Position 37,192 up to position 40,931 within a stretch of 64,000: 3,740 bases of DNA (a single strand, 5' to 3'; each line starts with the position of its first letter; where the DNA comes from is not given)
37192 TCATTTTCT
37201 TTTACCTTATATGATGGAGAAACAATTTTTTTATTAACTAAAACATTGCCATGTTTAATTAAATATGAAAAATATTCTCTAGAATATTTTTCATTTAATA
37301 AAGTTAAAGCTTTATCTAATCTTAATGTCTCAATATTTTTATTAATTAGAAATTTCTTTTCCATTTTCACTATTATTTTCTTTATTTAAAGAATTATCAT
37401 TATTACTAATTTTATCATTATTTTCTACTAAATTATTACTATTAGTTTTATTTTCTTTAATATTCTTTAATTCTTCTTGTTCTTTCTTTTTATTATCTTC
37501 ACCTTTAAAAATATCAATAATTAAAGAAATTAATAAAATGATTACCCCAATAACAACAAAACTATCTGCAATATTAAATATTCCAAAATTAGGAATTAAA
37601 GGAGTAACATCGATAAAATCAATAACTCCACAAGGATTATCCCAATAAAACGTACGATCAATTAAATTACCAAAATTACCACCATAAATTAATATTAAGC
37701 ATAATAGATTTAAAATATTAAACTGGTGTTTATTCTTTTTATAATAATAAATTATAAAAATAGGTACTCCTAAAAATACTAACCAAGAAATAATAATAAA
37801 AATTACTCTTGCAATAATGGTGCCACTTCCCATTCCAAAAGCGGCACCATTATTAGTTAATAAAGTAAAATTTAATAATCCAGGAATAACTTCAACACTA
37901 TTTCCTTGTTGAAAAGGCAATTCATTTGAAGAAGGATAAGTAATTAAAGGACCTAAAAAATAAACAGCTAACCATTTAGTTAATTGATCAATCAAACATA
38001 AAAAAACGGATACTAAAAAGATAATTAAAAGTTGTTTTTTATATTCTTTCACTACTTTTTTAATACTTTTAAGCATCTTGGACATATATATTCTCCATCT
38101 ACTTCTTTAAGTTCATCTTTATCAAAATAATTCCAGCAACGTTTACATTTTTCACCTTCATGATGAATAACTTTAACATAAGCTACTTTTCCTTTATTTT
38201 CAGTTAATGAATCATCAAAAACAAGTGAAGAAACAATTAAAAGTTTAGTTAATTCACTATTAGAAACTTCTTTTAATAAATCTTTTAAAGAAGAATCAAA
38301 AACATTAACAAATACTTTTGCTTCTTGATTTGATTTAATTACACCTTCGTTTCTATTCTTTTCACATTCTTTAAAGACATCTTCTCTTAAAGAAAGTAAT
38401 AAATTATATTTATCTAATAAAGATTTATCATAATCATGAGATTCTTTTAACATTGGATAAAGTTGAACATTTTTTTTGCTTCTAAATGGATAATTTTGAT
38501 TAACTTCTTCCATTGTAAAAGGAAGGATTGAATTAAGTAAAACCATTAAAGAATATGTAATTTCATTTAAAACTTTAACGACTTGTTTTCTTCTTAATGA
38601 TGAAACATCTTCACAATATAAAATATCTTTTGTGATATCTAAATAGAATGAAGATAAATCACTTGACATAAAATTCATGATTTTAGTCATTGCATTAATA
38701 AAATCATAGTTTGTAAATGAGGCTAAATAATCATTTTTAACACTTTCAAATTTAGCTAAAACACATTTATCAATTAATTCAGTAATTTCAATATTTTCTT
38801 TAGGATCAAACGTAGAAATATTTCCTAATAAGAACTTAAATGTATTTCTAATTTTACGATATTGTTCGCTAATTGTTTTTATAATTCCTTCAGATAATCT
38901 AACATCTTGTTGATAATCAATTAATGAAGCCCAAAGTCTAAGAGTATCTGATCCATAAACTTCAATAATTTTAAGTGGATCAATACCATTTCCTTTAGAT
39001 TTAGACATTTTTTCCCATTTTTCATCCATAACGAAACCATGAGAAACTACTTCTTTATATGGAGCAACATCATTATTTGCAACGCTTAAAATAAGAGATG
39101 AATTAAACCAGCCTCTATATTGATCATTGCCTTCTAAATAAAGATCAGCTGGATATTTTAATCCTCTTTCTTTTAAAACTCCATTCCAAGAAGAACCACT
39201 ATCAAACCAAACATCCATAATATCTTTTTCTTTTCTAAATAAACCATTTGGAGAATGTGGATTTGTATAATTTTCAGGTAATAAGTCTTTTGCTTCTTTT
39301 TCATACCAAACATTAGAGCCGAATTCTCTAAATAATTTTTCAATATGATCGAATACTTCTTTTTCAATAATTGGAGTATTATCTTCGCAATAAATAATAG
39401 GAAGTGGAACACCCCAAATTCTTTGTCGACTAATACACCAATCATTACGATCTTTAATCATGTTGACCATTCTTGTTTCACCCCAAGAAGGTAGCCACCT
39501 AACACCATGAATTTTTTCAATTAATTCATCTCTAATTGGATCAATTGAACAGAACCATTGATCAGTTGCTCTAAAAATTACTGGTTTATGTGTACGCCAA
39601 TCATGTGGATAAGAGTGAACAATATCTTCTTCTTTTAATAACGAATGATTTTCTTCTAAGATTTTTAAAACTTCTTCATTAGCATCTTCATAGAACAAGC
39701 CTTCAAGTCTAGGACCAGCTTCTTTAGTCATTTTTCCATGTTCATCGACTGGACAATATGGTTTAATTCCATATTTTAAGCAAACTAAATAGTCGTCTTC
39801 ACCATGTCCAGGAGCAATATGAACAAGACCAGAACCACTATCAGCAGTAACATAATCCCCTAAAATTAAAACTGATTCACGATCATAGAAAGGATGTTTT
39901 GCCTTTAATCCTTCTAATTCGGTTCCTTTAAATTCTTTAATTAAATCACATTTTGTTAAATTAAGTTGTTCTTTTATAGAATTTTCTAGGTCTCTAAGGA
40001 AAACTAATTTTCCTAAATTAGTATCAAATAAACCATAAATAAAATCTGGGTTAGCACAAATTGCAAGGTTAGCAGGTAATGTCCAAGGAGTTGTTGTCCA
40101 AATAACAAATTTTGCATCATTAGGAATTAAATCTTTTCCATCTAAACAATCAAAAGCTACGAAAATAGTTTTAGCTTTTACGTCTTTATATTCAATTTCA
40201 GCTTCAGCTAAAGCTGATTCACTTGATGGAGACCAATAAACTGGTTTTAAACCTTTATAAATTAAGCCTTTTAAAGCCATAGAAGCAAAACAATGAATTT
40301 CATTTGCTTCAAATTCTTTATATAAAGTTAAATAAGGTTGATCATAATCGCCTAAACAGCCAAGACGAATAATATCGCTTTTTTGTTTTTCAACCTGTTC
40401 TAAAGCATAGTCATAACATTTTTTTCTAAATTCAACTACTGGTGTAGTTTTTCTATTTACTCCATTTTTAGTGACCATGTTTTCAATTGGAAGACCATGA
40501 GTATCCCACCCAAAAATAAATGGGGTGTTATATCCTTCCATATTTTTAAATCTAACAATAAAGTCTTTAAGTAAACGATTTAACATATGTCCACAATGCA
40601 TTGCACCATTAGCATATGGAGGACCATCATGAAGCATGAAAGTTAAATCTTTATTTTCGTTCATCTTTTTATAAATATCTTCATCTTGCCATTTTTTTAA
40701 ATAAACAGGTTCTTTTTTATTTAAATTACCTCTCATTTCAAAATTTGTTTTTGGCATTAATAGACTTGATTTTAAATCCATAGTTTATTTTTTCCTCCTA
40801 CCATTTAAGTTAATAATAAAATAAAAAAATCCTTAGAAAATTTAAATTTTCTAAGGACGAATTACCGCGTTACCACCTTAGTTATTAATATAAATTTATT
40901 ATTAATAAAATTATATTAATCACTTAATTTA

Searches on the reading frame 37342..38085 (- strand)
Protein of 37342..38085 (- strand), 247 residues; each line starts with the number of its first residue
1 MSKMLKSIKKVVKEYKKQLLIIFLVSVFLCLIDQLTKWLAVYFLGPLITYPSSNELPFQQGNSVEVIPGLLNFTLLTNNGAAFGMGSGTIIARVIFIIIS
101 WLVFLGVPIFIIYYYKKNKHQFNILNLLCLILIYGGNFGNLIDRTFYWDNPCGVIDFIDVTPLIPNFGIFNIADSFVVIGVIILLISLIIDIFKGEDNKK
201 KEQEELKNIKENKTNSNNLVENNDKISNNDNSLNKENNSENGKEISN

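Call 67: search_protein_families(library=pfam, proteins=[window:37342-38085:-], max_evalue=0.00001)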
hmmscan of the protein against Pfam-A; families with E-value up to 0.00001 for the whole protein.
window:37342-38085:- (247 aa): 1 family
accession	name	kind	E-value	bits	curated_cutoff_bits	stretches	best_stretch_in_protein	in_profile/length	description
PF01252.23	Peptidase_A8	-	9e-31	107.4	25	1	26-189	2-141/142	Signal peptidase (SPase) II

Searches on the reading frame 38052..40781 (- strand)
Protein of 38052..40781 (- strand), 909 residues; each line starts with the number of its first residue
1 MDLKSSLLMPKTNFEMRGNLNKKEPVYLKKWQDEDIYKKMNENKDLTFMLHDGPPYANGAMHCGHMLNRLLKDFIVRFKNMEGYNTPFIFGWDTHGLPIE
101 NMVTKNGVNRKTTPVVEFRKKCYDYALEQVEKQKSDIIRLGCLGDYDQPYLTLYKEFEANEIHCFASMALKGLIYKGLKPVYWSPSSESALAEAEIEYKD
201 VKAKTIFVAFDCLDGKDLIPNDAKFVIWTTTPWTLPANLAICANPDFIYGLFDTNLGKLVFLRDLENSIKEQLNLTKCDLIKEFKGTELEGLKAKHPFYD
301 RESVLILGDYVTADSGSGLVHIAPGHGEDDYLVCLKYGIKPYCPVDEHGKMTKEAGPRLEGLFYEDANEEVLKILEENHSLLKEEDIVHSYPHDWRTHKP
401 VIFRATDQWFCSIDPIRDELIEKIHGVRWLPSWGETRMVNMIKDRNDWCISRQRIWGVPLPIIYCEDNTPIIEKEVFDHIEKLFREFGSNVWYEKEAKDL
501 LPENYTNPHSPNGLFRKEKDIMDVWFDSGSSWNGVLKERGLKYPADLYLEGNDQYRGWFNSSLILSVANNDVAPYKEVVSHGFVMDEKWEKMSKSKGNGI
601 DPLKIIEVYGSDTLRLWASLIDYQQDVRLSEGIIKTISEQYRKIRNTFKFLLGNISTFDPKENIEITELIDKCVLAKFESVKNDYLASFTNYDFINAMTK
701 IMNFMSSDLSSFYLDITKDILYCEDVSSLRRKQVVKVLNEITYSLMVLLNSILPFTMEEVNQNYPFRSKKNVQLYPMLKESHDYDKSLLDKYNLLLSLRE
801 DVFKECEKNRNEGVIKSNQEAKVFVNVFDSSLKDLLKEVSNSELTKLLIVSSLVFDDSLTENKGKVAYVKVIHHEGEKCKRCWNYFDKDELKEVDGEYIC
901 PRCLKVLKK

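Call 67: search_protein_families(library=pfam, proteins=[window:38052-40781:-], max_evalue=0.00001)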
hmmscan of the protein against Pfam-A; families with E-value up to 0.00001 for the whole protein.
window:38052-40781:- (909 aa): 5 families
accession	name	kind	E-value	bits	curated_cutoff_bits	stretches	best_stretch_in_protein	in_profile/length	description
PF00133.28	tRNA-synt_1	-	1.3e-134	449.5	22.7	1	28-630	3-414/414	tRNA synthetases class I (I, L, M and V)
PF09334.17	tRNA-synt_1g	-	7.3e-22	78.1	20.1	1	55-197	8-136/391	tRNA synthetases class I (M)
PF08264.19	Anticodon_1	-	8.3e-21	74.8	25.1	1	671-824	1-147/148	Anticodon-binding domain of tRNA ligase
PF06827.20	zf-FPG_IleRS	-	1.7e-07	31.4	21.3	1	876-906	1-30/30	Zinc finger found in FPG and IleRS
PF01921.24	tRNA-synt_1f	-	2.2e-06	27.3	27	1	579-648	270-339/360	tRNA synthetases class I (K)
